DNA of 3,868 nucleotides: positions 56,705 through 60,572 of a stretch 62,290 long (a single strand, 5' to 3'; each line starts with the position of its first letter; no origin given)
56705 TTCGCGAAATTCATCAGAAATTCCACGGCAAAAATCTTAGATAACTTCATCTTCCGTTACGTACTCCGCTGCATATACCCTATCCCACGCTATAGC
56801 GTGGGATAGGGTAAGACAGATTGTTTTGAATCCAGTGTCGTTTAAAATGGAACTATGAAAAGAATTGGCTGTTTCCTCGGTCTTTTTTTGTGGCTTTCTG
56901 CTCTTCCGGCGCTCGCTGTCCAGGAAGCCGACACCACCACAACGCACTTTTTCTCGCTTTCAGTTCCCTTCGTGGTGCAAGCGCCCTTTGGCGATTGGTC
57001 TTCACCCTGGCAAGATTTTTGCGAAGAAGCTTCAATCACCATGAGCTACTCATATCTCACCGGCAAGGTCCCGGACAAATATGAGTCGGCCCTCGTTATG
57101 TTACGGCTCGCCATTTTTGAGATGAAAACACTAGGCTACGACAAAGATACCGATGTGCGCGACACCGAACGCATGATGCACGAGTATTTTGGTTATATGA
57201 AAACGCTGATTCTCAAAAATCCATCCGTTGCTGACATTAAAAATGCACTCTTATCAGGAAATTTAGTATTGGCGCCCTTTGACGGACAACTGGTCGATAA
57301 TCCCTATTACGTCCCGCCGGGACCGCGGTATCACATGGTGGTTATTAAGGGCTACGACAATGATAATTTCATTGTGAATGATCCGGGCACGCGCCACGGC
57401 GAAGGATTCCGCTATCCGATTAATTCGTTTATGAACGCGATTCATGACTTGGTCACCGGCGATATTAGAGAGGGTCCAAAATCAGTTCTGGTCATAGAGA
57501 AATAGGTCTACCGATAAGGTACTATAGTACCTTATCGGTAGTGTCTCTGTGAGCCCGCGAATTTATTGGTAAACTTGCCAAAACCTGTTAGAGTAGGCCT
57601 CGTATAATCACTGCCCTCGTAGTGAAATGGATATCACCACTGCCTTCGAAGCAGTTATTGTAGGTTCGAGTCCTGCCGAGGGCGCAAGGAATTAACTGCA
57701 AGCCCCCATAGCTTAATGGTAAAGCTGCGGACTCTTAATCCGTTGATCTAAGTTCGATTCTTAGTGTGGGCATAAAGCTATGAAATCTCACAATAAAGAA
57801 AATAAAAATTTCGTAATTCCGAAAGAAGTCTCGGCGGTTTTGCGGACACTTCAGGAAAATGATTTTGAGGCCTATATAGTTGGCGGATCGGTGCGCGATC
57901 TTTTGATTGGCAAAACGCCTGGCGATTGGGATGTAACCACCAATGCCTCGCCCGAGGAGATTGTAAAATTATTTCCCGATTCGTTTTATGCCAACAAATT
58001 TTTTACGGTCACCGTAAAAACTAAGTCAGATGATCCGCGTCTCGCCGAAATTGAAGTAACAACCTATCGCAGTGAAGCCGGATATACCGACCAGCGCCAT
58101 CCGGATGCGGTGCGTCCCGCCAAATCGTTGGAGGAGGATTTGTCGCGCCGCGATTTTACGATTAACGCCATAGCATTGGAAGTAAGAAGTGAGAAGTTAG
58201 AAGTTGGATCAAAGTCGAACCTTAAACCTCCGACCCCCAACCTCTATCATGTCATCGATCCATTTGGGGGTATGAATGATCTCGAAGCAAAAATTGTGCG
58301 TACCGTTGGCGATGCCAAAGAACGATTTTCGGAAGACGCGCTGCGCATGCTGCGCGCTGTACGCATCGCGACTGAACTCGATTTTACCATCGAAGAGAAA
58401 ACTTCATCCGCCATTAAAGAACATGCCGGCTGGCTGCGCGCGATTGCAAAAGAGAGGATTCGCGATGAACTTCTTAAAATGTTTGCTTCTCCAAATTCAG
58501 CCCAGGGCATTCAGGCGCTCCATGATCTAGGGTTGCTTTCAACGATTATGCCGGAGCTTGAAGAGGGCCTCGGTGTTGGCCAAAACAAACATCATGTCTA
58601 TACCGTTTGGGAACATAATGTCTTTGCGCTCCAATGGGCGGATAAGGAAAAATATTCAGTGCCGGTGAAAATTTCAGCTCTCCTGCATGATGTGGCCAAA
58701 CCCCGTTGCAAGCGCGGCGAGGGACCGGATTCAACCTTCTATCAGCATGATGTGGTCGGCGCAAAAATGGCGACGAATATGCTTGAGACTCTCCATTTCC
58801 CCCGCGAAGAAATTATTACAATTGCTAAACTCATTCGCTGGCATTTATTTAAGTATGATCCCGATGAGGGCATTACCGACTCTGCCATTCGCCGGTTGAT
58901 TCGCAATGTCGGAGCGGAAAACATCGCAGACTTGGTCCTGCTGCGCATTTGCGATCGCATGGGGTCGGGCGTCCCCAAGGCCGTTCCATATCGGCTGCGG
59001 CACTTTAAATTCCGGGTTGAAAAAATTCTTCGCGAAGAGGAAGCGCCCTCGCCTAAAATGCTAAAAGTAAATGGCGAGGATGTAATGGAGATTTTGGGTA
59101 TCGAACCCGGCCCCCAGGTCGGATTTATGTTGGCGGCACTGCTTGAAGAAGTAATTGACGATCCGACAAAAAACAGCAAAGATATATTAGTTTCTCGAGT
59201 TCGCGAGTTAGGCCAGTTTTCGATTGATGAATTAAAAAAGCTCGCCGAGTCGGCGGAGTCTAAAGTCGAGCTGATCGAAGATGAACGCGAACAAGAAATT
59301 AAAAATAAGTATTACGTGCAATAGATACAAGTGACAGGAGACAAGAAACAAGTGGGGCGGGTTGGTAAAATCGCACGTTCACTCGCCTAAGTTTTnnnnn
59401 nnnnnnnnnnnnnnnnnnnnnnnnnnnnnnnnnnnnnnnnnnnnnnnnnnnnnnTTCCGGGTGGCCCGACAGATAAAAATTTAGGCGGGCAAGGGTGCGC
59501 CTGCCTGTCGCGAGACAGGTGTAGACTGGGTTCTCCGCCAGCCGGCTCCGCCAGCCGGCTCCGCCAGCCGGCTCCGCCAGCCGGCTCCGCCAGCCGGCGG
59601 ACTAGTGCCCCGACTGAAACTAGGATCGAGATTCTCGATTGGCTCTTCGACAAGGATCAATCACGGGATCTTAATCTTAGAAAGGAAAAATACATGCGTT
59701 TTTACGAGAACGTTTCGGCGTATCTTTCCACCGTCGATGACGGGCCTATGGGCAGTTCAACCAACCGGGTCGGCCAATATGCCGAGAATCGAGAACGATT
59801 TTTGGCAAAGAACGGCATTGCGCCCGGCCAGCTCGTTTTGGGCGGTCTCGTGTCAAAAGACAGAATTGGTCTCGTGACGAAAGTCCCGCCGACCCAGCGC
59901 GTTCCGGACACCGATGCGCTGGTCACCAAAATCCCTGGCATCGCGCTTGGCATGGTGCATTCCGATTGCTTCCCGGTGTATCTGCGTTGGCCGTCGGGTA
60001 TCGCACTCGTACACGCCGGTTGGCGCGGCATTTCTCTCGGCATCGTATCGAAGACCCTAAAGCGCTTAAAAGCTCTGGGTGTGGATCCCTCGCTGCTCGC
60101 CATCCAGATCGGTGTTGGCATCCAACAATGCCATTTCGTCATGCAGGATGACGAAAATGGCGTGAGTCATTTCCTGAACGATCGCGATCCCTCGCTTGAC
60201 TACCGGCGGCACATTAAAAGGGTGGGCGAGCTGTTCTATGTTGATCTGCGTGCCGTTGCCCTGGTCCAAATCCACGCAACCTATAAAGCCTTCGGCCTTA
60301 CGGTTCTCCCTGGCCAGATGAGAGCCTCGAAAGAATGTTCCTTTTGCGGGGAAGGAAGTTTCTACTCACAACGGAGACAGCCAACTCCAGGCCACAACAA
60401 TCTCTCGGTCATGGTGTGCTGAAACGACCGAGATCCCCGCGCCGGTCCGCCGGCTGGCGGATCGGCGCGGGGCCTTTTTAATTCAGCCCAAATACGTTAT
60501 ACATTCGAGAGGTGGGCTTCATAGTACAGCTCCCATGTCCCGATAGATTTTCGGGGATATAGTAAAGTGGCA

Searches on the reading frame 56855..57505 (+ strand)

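Call 13: search_protein_families(library=pfam, max_evalue=0.001, proteins=[window:56855-57505:+])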
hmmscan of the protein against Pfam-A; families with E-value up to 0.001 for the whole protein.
window:56855-57505:+ (216 aa): 1 family
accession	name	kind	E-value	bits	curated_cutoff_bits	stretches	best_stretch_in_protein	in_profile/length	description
PF13529.12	Peptidase_C39_2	-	2.8e-11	44.6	24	1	35-177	1-142/143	Peptidase_C39 like family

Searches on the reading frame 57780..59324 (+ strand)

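Call 13: search_protein_families(library=pfam, max_evalue=0.001, proteins=[window:57780-59324:+])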
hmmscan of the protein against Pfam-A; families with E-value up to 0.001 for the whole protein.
window:57780-59324:+ (514 aa): 4 families
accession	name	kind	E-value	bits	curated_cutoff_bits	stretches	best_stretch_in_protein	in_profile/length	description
PF01743.26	PolyA_pol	-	1.6e-33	116.1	23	1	31-174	1-126/126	Poly A polymerase head domain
PF12627.12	PolyA_pol_RNAbd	-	2.8e-20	72.3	22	1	201-262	1-62/64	Probable RNA and SrmB- binding site of polymerase A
PF13735.12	tRNA_NucTran2_2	-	8e-08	32.8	27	1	424-472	99-147/149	tRNA nucleotidyltransferase domain 2 putative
PF01966.28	HD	-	1.9e-07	31.8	22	1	296-392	27-111/116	HD domain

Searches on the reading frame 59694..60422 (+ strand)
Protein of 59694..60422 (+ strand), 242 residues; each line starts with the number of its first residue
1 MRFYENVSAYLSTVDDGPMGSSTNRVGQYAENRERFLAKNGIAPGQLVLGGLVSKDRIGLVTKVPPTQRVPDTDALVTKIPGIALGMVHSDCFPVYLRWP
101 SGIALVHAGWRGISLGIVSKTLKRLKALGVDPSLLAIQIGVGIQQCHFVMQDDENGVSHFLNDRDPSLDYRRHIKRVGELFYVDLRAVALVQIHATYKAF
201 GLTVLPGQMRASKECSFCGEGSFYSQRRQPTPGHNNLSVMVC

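Call 13: search_protein_families(library=pfam, max_evalue=0.001, proteins=[window:59694-60422:+])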
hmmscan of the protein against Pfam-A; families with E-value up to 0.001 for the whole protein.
window:59694-60422:+ (242 aa): 1 family
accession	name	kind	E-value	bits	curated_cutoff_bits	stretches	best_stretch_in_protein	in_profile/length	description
PF02578.20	Cu-oxidase_4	-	1.3e-29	103.8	22.9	1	30-230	29-227/238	Multi-copper polyphenol oxidoreductase laccase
